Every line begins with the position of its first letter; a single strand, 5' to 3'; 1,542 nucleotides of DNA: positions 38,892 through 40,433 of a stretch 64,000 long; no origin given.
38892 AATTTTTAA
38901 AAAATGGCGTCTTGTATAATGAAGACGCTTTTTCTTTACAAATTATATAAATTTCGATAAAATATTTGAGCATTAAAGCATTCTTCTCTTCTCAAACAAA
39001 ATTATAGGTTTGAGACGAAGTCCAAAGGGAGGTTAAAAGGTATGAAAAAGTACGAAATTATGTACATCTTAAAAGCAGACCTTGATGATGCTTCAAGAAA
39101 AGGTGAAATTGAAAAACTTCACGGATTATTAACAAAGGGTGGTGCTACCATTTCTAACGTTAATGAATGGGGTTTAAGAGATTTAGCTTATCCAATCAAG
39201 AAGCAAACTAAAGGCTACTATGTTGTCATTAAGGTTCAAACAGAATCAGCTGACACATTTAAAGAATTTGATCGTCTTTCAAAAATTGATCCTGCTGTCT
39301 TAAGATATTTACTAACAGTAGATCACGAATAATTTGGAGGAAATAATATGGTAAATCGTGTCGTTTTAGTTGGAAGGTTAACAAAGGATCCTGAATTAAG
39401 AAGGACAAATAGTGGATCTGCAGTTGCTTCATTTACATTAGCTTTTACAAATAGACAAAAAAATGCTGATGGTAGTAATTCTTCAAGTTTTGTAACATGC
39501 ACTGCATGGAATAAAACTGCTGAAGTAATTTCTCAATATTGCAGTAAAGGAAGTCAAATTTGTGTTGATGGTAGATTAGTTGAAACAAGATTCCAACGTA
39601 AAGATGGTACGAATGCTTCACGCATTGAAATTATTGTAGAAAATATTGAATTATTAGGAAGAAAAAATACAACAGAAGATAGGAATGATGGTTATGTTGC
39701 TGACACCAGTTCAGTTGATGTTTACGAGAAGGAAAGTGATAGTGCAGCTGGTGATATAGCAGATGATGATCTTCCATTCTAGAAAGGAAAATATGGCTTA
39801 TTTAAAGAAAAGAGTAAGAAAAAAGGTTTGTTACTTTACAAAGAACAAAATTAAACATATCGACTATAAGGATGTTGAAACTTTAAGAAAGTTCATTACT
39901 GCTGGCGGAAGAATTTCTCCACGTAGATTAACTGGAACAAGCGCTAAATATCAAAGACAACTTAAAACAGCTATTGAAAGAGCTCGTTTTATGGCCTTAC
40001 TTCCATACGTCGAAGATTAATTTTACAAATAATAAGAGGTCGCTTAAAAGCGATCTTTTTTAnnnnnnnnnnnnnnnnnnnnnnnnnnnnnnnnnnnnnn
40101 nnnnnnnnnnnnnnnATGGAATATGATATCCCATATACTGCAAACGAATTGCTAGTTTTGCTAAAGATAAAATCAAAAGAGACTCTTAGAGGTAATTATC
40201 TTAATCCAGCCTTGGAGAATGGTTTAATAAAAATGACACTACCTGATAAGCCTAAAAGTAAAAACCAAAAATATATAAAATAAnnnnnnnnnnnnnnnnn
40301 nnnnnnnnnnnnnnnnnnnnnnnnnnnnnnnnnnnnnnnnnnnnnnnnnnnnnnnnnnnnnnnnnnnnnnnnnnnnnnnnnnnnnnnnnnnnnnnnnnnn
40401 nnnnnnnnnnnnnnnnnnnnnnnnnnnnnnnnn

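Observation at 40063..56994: A roughly 17 kb, all-lipoprotein glycan-utilisation island splits the rpsF-ssb-rpsR / gdpP-rplI-dnaB core cluster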

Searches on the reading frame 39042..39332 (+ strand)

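Call 5: search_protein_families(library=pfam, proteins=[window:39042-39332:+])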
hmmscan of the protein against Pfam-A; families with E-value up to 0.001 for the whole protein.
window:39042-39332:+ (96 aa): 1 family
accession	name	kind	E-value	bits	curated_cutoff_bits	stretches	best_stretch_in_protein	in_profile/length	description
PF01250.22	Ribosomal_S6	-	4.1e-28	97.8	27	1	3-91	1-88/90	Ribosomal protein S6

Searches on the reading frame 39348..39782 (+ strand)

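Call 5: search_protein_families(library=pfam, proteins=[window:39348-39782:+])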
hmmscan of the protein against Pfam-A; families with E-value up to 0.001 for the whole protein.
window:39348-39782:+ (144 aa): 3 families
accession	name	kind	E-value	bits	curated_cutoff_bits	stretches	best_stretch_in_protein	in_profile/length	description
PF00436.31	SSB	-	6.9e-31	106.8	26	1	2-103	1-104/104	Single-strand binding protein family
PF22657.2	SSB_1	-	5e-05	23.8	27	1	3-83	1-81/91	Another single-strand binding protein family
PF01336.31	tRNA_anti-codon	-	8.6e-05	22.8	27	1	45-103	25-75/75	OB-fold nucleic acid binding domain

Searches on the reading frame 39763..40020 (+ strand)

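Call 5: search_protein_families(library=pfam, proteins=[window:39763-40020:+])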
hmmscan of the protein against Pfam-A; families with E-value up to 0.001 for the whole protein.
window:39763-40020:+ (85 aa): 1 family
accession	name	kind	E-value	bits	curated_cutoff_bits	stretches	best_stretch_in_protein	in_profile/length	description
PF01084.26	Ribosomal_S18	-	2.7e-25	88.6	21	1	29-80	1-52/52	Ribosomal protein S18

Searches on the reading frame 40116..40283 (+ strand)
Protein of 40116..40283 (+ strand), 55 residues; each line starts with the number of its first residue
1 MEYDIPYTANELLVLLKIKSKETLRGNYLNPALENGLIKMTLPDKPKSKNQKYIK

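Call 5: search_protein_families(library=pfam, proteins=[window:40116-40283:+])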
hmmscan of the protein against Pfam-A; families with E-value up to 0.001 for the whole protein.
window:40116-40283:+ (55 aa): 1 family
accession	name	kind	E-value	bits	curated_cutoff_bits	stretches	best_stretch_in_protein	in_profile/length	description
PF21247.3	Fic-like_C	-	1.3e-18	67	27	1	7-53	15-61/64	Filamentation induced by cAMP protein Fic-like, C-terminal domain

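Call 68: search_dna_similar(query=window:40116-40280:+, collection=plasmids, mode=protein, max_evalue=0.001, max_rows=8)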
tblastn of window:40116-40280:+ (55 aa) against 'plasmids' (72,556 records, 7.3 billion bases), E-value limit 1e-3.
Records with a match: 27; places in all: 28; records where one place covers at least 80% of the query: 14.
Best place of each record, by identity: <60% 27.
By first word of the organism name: Legionella 11; Picosynechococcus 3; Vibrio 2; Persicobacter 2; Acinetobacter 1; Francisella 1; Synechococcus 1; Deinococcus 1; Acetoanaerobium 1; Methylobacter 1; and 3 more.
By predicted mobility (MOB-suite, as given by PLSDB): non-mobilizable 16; conjugative 10; mobilizable 1.
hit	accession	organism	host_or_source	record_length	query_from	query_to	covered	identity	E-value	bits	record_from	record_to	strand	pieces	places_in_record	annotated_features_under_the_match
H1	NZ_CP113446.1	Acinetobacter baumannii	cell culture,Draining-Matting Conveyor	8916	8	54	85%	55.3%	1e-8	55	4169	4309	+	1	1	Fic family protein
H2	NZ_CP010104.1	Francisella tularensis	Microbial isolate,water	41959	8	53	84%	54.3%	8e-7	50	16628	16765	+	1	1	Fic family protein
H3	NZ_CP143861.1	Synechococcus elongatus IITB7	whole organism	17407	6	53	87%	47.9%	2e-6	49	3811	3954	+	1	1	Fic family protein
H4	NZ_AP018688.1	Vibrio rumoiensis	-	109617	7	53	85%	48.9%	5e-7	50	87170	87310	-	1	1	Fic family protein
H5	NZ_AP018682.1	Vibrio casei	-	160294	7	53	85%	46.8%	2e-6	49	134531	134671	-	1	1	Fic family protein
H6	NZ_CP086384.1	Deinococcus radiophilus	Harpadon nehereus,cell culture,2 Mrad ...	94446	16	53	69%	57.9%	1e-5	47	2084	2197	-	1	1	Fic family protein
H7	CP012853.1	Persicobacter sp. JZB09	cell culture,soil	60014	6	54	89%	44.9%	3e-5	45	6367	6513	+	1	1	record has no annotation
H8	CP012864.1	Persicobacter sp. JZB09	cell culture,soil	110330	6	54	89%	44.9%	4e-5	45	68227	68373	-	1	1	record has no annotation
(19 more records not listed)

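Call 69: search_dna_similar(query=window:40116-40280:+, collection=phages, mode=protein, max_evalue=0.001, max_rows=8)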
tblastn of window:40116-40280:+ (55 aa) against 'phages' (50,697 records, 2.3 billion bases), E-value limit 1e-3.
Records with a match: 4; places in all: 4; records where one place covers at least 80% of the query: 4.
Best place of each record, by identity: <60% 4.
By first word of the organism name: Bacteriophage 4.
By host as written in the record: - 4.
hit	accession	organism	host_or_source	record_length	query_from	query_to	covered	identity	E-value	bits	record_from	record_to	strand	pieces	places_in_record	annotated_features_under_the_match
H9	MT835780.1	Bacteriophage sp.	human fecal samples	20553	6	54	89%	42.9%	3e-7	50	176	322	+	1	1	record has no annotation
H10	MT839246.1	Bacteriophage sp.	human fecal samples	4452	6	53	87%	41.7%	1e-5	45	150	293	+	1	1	record has no annotation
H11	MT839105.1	Bacteriophage sp.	human fecal samples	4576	6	54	89%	40.8%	1e-6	48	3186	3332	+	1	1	record has no annotation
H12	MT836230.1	Bacteriophage sp.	human fecal samples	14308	6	54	89%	38.8%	4e-5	44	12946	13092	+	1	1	record has no annotation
